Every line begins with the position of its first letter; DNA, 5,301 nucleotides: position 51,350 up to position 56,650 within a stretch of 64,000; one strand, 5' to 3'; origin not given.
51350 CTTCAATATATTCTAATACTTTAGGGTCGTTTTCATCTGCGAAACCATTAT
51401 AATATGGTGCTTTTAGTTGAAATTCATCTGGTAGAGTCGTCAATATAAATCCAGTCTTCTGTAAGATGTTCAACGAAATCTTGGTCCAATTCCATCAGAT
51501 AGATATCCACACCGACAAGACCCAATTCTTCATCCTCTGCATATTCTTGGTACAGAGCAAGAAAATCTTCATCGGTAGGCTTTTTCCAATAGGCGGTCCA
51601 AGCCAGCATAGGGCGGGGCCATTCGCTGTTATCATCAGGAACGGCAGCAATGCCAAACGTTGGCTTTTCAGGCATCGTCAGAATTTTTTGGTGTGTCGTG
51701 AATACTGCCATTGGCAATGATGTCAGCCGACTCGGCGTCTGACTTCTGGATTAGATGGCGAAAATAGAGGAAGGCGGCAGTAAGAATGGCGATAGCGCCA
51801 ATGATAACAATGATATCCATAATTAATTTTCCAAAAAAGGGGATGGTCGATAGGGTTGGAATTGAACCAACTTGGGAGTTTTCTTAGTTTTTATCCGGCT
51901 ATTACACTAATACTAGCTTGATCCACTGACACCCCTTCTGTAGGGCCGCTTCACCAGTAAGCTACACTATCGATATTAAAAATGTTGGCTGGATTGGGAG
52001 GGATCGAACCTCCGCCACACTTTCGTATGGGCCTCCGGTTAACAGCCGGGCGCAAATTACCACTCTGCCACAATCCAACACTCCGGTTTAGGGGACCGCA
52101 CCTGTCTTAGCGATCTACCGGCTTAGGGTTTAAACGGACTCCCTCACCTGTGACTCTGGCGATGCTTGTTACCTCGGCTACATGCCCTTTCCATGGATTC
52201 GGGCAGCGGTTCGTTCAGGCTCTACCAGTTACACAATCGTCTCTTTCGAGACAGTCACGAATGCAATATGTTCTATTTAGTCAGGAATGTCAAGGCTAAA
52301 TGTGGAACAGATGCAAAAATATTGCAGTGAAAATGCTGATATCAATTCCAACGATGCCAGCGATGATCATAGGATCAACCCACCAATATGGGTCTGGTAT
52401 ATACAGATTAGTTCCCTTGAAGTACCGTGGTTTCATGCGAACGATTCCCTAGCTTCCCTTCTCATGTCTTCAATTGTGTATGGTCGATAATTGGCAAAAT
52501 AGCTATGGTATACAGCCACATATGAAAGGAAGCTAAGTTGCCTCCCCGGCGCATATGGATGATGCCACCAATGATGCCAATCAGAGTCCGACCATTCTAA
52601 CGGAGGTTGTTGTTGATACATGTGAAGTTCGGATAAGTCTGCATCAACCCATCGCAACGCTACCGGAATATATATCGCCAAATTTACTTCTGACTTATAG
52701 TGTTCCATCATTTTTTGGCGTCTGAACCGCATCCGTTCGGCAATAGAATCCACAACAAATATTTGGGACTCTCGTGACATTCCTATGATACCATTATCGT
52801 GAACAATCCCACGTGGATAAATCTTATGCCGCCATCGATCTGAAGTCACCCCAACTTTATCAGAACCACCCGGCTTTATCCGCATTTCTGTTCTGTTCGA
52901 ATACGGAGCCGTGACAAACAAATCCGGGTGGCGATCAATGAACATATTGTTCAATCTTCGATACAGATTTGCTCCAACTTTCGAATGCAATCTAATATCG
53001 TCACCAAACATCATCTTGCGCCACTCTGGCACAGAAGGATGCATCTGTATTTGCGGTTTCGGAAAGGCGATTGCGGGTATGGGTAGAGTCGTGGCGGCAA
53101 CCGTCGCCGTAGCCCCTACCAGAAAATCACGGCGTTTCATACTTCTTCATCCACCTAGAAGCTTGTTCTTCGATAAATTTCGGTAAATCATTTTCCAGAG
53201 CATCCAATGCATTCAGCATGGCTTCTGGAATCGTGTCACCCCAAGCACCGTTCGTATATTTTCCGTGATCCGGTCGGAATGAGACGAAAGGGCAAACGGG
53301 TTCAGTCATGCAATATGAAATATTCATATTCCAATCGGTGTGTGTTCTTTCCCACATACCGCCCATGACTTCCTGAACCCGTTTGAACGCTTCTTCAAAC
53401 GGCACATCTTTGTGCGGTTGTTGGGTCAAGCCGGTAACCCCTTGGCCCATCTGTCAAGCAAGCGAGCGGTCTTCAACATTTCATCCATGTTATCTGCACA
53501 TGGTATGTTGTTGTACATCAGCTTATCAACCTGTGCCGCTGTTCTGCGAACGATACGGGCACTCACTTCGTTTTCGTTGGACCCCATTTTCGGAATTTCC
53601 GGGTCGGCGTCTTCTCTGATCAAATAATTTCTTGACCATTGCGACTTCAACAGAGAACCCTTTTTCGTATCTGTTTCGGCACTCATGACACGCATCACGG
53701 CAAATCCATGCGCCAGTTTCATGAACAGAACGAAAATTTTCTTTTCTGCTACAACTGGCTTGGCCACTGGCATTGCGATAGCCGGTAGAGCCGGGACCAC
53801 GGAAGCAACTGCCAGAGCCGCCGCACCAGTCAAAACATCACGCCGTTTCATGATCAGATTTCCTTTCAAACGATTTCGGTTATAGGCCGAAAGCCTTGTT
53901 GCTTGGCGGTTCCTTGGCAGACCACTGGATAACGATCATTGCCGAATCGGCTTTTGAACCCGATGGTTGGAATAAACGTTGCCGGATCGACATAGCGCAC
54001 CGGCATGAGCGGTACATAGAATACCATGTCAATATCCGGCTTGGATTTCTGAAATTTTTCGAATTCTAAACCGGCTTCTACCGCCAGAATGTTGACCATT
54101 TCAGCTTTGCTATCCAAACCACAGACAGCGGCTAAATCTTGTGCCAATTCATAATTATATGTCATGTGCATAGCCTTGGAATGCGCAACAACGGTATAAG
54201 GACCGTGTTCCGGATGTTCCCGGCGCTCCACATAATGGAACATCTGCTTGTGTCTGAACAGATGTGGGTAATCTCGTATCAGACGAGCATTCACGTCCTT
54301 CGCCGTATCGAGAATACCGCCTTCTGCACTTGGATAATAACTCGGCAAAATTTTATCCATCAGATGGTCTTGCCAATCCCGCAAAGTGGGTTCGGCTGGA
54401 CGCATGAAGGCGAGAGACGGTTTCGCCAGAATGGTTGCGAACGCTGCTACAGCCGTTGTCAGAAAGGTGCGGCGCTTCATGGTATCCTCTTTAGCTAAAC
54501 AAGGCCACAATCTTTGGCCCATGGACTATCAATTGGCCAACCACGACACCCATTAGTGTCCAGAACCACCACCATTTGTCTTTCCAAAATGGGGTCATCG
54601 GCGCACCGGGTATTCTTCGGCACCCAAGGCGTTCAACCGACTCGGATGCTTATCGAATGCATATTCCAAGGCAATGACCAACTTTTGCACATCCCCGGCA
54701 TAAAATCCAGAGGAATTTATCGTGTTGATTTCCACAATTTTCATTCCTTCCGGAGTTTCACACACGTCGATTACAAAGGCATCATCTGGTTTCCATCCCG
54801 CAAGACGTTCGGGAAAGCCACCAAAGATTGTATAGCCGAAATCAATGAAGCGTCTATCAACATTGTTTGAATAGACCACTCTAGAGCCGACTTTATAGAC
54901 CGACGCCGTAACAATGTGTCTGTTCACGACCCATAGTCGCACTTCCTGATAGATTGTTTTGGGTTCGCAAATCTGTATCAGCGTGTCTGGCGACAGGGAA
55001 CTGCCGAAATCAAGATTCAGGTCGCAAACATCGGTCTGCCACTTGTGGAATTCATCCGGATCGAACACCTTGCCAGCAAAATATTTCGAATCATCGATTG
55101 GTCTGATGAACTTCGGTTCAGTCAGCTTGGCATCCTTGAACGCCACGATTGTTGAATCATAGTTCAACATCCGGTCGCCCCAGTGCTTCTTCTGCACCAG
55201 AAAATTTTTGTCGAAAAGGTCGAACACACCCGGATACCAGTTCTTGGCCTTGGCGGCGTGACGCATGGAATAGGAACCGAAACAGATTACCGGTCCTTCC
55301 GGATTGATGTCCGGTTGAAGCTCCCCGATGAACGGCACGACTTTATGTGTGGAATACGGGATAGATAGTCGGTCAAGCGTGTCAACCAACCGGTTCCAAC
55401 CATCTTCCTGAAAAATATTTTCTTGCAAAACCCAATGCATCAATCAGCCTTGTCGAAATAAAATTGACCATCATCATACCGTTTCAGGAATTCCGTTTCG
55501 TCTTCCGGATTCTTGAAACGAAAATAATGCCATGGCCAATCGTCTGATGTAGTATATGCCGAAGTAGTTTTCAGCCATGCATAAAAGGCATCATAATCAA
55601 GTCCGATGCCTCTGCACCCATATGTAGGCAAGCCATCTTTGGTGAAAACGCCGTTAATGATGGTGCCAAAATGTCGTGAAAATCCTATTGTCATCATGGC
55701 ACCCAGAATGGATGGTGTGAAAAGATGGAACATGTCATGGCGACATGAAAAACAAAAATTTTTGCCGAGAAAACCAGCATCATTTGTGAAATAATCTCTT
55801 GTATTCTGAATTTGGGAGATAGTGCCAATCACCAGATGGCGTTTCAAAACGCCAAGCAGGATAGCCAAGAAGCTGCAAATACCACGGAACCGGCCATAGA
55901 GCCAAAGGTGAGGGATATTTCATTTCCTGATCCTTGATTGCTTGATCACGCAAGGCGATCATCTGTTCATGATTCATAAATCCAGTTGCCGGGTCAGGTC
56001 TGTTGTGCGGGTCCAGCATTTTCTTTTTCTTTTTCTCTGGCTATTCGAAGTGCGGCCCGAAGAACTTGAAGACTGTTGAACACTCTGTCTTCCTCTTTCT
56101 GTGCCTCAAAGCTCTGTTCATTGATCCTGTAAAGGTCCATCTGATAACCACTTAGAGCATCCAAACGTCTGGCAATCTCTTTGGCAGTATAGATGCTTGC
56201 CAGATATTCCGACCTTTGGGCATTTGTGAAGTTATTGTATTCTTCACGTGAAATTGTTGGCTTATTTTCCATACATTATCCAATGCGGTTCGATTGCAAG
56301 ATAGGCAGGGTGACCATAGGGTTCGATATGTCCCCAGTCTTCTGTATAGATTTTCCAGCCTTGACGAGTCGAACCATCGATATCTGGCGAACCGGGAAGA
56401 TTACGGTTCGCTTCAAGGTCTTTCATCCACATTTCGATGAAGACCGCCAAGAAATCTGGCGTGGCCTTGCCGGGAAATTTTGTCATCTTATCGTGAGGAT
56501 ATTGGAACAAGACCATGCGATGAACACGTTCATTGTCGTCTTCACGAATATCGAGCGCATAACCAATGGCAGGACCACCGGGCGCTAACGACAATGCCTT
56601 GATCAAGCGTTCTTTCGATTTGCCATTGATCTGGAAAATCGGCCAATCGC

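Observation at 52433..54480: Three consecutive genes encoding twin-arginine (Tat) signal peptide proteins, two of them paralogs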

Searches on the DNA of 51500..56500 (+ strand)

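Call 6: search_dna_similar(query=window:51500-56500:+, collection=phages, mode=distant)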
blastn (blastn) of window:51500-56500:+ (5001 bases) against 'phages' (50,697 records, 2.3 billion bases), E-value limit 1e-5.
Records with a match: 5; places in all: 5; records where one place covers at least 80% of the query: 0.
Best place of each record, by identity: 80-90% 2; 60-80% 3.
By first word of the organism name: Erythrobacter 2; Sphingobium 2; Mesorhizobium 1.
By host as written in the record: Sphingobium sp. IP1 2; Erythrobacter sp. 1; Mesorhizobium loti R7ANS 1; Erythrobacter sp. JL475 1.
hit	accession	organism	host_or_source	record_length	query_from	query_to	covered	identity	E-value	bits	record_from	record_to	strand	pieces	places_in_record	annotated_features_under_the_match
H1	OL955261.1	Erythrobacter phage vB_EliS-L02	Erythrobacter sp.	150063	487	579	2%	78.5%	3e-9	72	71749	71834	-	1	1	none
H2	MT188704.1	Mesorhizobium phage Cp1R7A-A1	Mesorhizobium loti R7ANS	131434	486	572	2%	81.6%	3e-10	76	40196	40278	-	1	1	tRNA-Asn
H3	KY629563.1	Sphingobium phage Lacusarx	Sphingobium sp. IP1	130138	497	581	2%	77.6%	5e-7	64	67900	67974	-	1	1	tRNA-Asn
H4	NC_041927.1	Sphingobium phage Lacusarx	Sphingobium sp. IP1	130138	497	581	2%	77.6%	5e-7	64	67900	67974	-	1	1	tRNA-Asn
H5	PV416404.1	Erythrobacter phage XM05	Erythrobacter sp. JL475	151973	497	572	2%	86.8%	5e-13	85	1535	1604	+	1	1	none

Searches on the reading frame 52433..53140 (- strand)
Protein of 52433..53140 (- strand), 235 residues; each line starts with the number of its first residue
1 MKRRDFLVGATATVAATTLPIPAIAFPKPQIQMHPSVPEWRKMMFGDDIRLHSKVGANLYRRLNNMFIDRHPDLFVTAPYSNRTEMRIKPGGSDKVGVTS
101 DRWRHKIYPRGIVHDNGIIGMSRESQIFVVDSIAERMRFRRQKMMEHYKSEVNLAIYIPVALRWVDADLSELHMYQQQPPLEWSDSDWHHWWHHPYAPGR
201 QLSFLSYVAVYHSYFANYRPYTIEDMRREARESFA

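Call 7: search_protein_families(library=pfam, proteins=[window:52433-53140:-], max_evalue=0.1)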
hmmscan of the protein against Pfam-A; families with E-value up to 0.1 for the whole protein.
window:52433-53140:- (235 aa): 3 families
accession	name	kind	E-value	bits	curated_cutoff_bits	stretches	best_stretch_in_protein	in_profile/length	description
PF10518.14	TAT_signal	-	0.00045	20.5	22.7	1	1-20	2-21/21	TAT (twin-arginine translocation) pathway signal sequence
PF10399.14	UCR_Fe-S_N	-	0.0077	16.1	24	1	2-16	10-24/41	Ubiquitinol-cytochrome C reductase Fe-S subunit TAT signal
PF15300.11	INT_SG_DDX_CT_C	-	0.015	15.3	27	1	126-148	39-61/63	INTS6/SAGE1/DDX26B/CT45 C-terminus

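Call 8: search_protein_families(library=phrogs, proteins=[window:52433-53140:-], max_evalue=0.1)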
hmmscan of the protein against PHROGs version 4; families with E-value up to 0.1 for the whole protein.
window:52433-53140:- (235 aa): 0 families

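Call 12: search_protein_families(library=ncbifam, proteins=[window:52433-53140:-], max_evalue=1)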
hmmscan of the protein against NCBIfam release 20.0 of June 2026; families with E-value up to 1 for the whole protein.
window:52433-53140:- (235 aa): 1 family
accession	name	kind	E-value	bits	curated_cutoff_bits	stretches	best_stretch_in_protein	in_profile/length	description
TIGR01409.1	TAT_signal_seq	domain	0.0079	16.5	16.7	1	3-19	3-19/29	twin-arginine translocation signal domain-containing protein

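Call 14: find_homologous_proteins(query=window:52433-53140:-)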
Query window:52433-53140:- (235 aa): 1 proteins with E <= 0.001 among 132 candidates.
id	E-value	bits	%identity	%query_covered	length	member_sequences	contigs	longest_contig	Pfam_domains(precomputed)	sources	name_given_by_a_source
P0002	3.8e-160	548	100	100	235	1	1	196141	-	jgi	jgi:hypothetical protein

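Call 16: search_solved_structures(query=window:52433-53140:-, max_evalue=1, show_alignments=3)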
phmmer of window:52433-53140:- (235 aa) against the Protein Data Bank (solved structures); distinct sequences matched with E-value up to 1: 0.

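Call 102: search_dna_similar(query=window:52433-53065:-, collection=phages, mode=protein, max_evalue=0.01, max_rows=10)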
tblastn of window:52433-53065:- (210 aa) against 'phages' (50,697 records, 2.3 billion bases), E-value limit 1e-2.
No match.

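Call 103: search_protein_families(library=padloc, proteins=[window:52433-53140:-], max_evalue=0.1)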
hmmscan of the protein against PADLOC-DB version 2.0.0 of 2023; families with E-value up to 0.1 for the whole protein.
window:52433-53140:- (235 aa): 0 families

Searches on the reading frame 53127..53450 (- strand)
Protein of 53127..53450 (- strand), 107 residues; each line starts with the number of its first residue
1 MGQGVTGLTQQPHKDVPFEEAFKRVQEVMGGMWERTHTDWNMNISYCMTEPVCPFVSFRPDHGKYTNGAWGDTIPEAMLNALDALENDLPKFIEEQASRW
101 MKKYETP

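Call 7: search_protein_families(library=pfam, proteins=[window:53127-53450:-], max_evalue=0.1)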
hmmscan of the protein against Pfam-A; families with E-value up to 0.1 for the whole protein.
window:53127-53450:- (107 aa): 0 families

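Call 8: search_protein_families(library=phrogs, proteins=[window:53127-53450:-], max_evalue=0.1)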
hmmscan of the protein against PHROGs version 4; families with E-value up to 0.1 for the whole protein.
window:53127-53450:- (107 aa): 0 families

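Call 12: search_protein_families(library=ncbifam, proteins=[window:53127-53450:-], max_evalue=1)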
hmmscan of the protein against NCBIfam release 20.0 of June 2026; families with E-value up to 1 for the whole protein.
window:53127-53450:- (107 aa): 3 families
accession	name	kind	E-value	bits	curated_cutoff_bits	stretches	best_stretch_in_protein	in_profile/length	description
TIGR02951.1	DMSO_dmsB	equivalog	0.044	13.8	214.1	1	12-46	23-57/161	DMSO/selenate family reductase complex B subunit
NF000806.0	PRK00055.2-4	equivalog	0.048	12.9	363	1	25-84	130-188/280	ribonuclease Z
NF005663.0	PRK07445.1-5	equivalog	0.066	11.9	674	1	39-89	263-313/479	O-succinylbenzoic acid--CoA ligase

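Call 81: search_solved_structures(query=window:53127-53450:-, max_evalue=1)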
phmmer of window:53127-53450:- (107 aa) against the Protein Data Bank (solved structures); distinct sequences matched with E-value up to 1: 0.

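Call 100: search_dna_similar(query=window:53127-53450:-, collection=phages, mode=protein, max_evalue=0.01, max_rows=10)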
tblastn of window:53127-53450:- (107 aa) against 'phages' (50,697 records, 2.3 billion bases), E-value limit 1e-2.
No match.

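Call 103: search_protein_families(library=padloc, proteins=[window:53127-53450:-], max_evalue=0.1)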
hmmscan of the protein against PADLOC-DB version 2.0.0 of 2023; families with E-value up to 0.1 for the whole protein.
window:53127-53450:- (107 aa): 0 families
